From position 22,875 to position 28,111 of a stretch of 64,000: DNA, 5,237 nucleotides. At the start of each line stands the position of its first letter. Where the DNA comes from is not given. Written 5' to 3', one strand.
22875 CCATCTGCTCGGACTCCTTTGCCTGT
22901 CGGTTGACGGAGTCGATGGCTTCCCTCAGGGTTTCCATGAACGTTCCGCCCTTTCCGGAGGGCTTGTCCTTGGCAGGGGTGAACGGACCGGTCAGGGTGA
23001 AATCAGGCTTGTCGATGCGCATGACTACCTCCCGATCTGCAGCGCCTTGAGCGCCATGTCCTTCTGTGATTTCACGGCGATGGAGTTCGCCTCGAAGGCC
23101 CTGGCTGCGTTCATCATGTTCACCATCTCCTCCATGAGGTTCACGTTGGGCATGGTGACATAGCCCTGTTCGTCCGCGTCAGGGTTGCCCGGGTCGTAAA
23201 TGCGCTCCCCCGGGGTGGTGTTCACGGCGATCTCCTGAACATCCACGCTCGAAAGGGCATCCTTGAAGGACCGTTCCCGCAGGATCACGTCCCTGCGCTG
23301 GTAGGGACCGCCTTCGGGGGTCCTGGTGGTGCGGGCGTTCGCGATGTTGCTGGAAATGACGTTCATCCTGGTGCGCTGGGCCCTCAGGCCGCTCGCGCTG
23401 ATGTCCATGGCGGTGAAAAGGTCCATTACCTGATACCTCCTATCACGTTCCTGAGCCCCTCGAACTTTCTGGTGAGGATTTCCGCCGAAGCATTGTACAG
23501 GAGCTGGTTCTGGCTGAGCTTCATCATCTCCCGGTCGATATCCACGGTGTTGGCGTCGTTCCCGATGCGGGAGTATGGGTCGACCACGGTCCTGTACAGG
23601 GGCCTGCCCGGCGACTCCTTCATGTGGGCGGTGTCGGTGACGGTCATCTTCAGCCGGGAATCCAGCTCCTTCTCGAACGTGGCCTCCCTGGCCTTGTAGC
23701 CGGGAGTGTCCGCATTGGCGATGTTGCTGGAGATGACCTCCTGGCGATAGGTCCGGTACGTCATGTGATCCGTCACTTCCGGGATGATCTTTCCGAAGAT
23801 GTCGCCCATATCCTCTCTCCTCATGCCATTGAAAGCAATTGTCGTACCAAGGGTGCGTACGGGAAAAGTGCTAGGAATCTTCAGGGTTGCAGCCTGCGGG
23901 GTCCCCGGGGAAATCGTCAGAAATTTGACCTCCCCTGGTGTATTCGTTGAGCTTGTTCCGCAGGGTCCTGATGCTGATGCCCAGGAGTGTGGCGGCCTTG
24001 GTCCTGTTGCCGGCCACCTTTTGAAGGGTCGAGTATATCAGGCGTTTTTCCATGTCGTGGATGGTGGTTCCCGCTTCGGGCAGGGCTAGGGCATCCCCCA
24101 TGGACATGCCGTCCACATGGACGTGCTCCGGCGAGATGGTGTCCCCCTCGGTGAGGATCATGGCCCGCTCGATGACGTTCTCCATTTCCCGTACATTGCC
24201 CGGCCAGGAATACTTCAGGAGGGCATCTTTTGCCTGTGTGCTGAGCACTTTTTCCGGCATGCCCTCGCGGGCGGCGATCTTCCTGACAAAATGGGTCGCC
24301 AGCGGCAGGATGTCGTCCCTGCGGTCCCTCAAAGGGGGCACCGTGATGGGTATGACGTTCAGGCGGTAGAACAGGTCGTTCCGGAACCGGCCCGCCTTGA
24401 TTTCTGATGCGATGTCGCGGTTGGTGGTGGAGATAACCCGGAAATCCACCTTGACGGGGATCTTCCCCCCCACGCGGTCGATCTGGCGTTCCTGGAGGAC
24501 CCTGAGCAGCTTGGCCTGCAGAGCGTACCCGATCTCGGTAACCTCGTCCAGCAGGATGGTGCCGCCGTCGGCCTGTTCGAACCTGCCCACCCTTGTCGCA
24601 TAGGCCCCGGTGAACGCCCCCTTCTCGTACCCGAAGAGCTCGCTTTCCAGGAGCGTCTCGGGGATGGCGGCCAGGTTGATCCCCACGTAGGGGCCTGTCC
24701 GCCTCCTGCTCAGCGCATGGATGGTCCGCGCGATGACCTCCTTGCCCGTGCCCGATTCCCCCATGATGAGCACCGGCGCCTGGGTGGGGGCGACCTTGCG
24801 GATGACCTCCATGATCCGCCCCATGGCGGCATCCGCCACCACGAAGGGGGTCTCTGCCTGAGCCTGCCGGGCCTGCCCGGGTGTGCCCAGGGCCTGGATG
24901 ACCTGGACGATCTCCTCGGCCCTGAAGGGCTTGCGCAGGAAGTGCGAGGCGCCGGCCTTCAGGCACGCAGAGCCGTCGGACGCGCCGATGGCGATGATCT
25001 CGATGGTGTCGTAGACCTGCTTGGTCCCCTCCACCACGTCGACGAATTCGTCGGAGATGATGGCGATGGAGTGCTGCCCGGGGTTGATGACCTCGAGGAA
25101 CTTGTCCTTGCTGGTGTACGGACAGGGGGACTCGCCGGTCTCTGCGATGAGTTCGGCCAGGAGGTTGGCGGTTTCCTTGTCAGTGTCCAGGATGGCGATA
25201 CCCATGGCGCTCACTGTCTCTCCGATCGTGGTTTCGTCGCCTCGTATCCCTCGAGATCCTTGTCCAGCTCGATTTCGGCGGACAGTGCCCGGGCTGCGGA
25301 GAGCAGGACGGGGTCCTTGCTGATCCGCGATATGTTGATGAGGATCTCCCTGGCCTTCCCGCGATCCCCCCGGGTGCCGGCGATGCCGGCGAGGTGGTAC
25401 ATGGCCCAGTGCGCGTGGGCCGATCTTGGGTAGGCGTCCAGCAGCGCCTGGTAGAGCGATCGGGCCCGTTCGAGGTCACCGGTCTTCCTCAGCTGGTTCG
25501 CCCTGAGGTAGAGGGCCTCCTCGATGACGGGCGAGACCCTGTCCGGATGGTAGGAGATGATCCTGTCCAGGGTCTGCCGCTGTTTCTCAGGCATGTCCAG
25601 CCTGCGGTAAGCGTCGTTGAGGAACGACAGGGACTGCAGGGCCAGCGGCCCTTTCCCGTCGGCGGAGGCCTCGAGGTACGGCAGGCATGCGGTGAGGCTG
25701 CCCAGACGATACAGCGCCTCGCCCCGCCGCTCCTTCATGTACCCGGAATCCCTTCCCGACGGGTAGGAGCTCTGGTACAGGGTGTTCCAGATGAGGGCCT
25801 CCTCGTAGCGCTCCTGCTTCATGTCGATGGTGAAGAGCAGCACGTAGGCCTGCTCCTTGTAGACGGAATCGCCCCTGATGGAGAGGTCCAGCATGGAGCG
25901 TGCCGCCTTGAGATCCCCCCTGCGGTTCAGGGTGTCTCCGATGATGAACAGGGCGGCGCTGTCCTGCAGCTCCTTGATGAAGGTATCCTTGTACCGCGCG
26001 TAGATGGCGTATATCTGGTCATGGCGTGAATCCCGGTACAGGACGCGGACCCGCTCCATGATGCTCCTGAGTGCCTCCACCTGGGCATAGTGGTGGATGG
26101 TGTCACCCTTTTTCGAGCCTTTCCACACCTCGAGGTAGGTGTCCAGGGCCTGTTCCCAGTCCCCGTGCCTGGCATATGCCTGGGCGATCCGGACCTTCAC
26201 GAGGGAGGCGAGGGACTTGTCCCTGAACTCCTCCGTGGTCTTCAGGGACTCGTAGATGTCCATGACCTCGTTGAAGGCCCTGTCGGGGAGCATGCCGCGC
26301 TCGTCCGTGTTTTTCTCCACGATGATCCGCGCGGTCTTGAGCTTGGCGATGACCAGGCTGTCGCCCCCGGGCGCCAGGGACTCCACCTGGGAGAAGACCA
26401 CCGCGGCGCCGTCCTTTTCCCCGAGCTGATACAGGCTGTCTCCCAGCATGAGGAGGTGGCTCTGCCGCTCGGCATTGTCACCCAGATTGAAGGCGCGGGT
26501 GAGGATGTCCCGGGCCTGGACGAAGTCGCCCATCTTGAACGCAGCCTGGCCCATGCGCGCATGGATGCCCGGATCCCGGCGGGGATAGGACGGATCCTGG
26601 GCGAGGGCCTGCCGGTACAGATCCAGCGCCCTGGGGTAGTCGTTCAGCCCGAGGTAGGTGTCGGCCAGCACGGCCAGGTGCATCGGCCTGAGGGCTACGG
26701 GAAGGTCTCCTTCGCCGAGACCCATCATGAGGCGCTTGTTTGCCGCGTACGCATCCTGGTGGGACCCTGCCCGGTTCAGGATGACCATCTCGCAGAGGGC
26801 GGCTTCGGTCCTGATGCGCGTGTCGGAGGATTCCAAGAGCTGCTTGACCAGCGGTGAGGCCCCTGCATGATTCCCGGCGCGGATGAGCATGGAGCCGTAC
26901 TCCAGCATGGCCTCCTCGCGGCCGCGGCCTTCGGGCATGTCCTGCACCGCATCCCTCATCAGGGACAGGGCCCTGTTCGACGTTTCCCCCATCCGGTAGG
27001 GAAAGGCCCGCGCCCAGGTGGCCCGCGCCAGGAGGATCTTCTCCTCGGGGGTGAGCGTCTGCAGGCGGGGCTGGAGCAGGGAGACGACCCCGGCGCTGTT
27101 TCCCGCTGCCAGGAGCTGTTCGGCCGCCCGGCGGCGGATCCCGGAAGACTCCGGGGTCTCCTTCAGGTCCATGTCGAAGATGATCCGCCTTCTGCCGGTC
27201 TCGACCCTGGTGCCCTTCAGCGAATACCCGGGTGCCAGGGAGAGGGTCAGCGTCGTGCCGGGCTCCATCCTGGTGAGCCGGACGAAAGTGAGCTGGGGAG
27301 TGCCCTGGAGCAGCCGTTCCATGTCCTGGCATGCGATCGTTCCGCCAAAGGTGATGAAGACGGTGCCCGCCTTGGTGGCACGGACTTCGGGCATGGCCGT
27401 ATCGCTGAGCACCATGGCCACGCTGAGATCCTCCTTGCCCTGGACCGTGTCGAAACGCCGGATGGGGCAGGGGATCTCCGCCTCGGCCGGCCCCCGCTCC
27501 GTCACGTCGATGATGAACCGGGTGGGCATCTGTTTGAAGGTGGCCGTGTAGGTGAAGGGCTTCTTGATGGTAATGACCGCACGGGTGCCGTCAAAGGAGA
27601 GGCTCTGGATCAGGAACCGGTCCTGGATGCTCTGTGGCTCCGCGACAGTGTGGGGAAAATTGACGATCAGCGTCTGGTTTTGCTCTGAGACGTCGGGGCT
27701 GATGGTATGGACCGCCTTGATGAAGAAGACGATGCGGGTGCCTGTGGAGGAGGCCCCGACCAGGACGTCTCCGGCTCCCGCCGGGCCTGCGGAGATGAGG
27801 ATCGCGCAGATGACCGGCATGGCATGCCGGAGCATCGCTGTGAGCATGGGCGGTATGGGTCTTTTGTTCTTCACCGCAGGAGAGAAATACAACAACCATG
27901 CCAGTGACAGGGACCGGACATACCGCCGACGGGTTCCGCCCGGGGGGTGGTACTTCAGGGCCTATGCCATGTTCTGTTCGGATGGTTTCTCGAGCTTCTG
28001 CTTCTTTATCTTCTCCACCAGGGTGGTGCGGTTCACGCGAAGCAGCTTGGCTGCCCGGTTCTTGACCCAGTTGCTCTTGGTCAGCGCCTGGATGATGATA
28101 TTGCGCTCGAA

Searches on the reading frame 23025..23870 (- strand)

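Call 64: search_protein_families(library=pfam, proteins=[window:23025-23870:-], max_evalue=0.001)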
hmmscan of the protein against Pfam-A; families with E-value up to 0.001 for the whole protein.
window:23025-23870:- (281 aa): 2 families
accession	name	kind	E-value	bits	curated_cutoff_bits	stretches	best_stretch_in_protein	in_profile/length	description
PF06429.18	Flg_bbr_C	-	2.8e-14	52.8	23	1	235-279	2-46/46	Flagellar basal body rod FlgEFG protein C-terminal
PF00460.25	Flg_bb_rod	-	7.9e-08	32.6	20.7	1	155-182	1-28/31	Flagella basal body rod protein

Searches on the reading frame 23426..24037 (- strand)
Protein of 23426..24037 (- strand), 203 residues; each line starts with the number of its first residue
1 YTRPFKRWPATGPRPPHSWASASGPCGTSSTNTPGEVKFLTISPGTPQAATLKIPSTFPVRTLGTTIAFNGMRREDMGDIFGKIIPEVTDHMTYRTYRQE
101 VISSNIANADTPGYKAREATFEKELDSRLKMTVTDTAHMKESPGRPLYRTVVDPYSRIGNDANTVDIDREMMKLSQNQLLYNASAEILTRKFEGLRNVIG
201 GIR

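Call 64: search_protein_families(library=pfam, proteins=[window:23426-24037:-], max_evalue=0.001)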
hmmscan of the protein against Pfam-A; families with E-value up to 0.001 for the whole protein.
window:23426-24037:- (203 aa): 1 family
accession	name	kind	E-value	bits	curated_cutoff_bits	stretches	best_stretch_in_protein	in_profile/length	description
PF00460.25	Flg_bb_rod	-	9e-09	35.6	20.7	1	98-115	14-31/31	Flagella basal body rod protein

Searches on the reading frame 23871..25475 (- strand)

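Call 7: search_protein_families(library=pfam, proteins=[window:23871-25475:-], max_evalue=0.0001)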
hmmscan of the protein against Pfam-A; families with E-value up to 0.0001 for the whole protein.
window:23871-25475:- (534 aa): 5 families
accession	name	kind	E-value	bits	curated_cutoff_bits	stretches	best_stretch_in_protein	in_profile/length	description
PF00158.32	Sigma54_activat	-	1.7e-67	226.8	20.2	1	214-377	4-167/168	Sigma-54 interaction domain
PF25601.1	AAA_lid_14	-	5.1e-24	84.3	27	1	383-453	1-71/87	AAA+ ATPase lid domain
PF14532.12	Sigma54_activ_2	-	1.6e-19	70.9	25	1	216-382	5-138/138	Sigma-54 interaction domain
PF02954.25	HTH_8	-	1.1e-12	47.8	22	1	473-512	3-42/42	Bacterial regulatory protein, Fis family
PF07728.20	AAA_5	-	3.3e-09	37.3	22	1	234-353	1-123/139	AAA domain (dynein-related subfamily)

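Call 53: search_protein_families(library=ncbifam, proteins=[window:23871-25475:-], max_evalue=0.00001)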
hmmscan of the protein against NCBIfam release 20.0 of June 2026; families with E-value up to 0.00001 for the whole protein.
window:23871-25475:- (534 aa): 26 families (the best 25 are shown)
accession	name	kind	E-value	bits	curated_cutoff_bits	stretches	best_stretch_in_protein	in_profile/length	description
NF050807.1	TransRegFlbDCaul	equivalog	1e-126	423.5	750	1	147-516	60-442/454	sigma-54-dependent transcriptional regulator FlbD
TIGR01817.1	nifA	equivalog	8.2e-105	351.6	528.85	1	200-456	186-442/534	nif-specific transcriptional activator NifA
NF008469.0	PRK11361.1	equivalog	1.1e-104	350.7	714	1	188-513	128-455/461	acetoacetate metabolism transcriptional regulator AtoC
TIGR01818.1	ntrC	equivalog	1.5e-101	340.5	558.6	1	146-453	59-378/463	nitrogen regulation protein NR(I)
TIGR02915.1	PEP_resp_reg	equivalog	3.5e-101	339.2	502.6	1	166-512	83-442/445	PEP-CTERM-box response regulator transcription factor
NF041552.1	TF_PrdR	equivalog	1.3e-98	330.9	795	1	218-512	276-576/577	sigma-54 dependent transcriptional regulator PrdR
NF049963.1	RespRegFlgRCampy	domain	1e-97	327.8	750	1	146-512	61-427/429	fla regulon two-component system response regulator FlgR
NF007689.0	PRK10365.1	equivalog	7.3e-95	318.3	760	1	170-509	94-439/441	sigma-54-dependent response regulator transcription factor ZraR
NF003451.0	PRK05022.1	equivalog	1.7e-94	317.4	476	1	202-497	183-493/512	nitric oxide reductase transcriptional regulator NorR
NF038308.1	RNA_repair_RtcR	equivalog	9.5e-92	308.5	650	1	212-506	183-505/530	RNA repair transcriptional activator RtcR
TIGR02329.1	propionate_PrpR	equivalog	3.1e-87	293.4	499.2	1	203-510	206-525/526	propionate catabolism operon regulatory protein PrpR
TIGR02974.1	phageshock_pspF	equivalog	4e-85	286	443.55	1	216-455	6-246/336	phage shock protein operon transcriptional activator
NF051870.1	NAssimRespRegNtrX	equivalog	3.2e-84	283.4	600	1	94-458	5-387/452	nitrogen assimilation response regulator NtrX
NF041906.1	V4R_TF_MobR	exception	1e-82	278.4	999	1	215-510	238-542/544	phenol degradation transcriptional regulator MobR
NF011953.0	PRK15424.1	equivalog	2.8e-82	277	703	1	205-511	215-533/538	propionate catabolism operon regulatory protein PrpR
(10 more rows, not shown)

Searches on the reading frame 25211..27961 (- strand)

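Call 8: search_protein_families(library=pfam, proteins=[window:25211-27961:-], max_evalue=0.0001)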
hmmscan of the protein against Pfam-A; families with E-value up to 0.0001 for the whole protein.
window:25211-27961:- (916 aa): 14 families
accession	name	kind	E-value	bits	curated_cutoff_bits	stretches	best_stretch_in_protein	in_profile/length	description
PF07719.23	TPR_2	-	4.5e-21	73.6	27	0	432-458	7-33/34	Tetratricopeptide repeat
PF13428.12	TPR_14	-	1.5e-19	69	23.5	0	815-851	2-38/44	Tetratricopeptide repeat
PF13432.12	TPR_16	-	9.2e-19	68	32.7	0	470-532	3-63/65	Tetratricopeptide repeat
PF13174.12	TPR_6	-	2.3e-17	62.8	26.3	0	815-847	1-33/33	Tetratricopeptide repeat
PF14559.12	TPR_19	-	4.7e-17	62.5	25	1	437-496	2-57/68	Tetratricopeptide repeat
PF13424.12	TPR_12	-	1.1e-14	54.9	30.1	0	429-455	48-74/77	Tetratricopeptide repeat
PF00515.34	TPR_1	-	1.6e-13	50.3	27.8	0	432-459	7-34/34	Tetratricopeptide repeat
PF13181.12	TPR_8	-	5.1e-09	36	25.7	0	431-458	6-33/34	Tetratricopeptide repeat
PF13414.12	TPR_11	-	1.4e-08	34.7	26.8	0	434-478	2-42/42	TPR repeat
PF07721.20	TPR_4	-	3.2e-08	33.9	27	0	426-451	1-26/26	Tetratricopeptide repeat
PF12895.13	ANAPC3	-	3.3e-07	30.9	27.2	0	430-489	27-81/82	Anaphase-promoting complex, cyclosome, subunit 3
PF13176.12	TPR_7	-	3.7e-07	30.2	27.9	0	429-457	2-32/36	Tetratricopeptide repeat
PF21545.3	T7SS_EccA1_N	-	1.5e-05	24.9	27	0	568-615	150-196/272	T7SS, ESX-1 secretion system protein EccA1, N-terminal domain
PF09976.15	TPR_21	-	5.2e-05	23.5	25.5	0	816-901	41-126/193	Tetratricopeptide repeat-like domain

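Call 53: search_protein_families(library=ncbifam, proteins=[window:25211-27961:-], max_evalue=0.00001)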
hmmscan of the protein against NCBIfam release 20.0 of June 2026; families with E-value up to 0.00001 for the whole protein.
window:25211-27961:- (916 aa): 5 families
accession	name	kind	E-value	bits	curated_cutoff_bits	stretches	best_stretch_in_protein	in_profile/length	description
TIGR02795.1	tol_pal_ybgF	equivalog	3.1e-19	69.7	90.1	0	811-877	36-102/119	tol-pal system protein YbgF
TIGR02917.1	PEP_TPR_lipo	equivalog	1.1e-08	33.5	312.2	0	426-531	703-801/899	XrtA/PEP-CTERM system TPR-repeat protein PrsT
NF052312.1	T9SS_PorW_SprE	equivalog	1.4e-07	30.6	250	0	431-625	146-329/716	type IX secretion system periplasmic lipoprotein PorW/SprE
NF040959.1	MamA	equivalog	1.2e-06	28.1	200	0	427-529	106-202/204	magnetosome protein MamA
NF052415.1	T3SS_chap_SctY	equivalog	1.4e-06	28.7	70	0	429-522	9-99/106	type III secretion apparatus assembly chaperone SctY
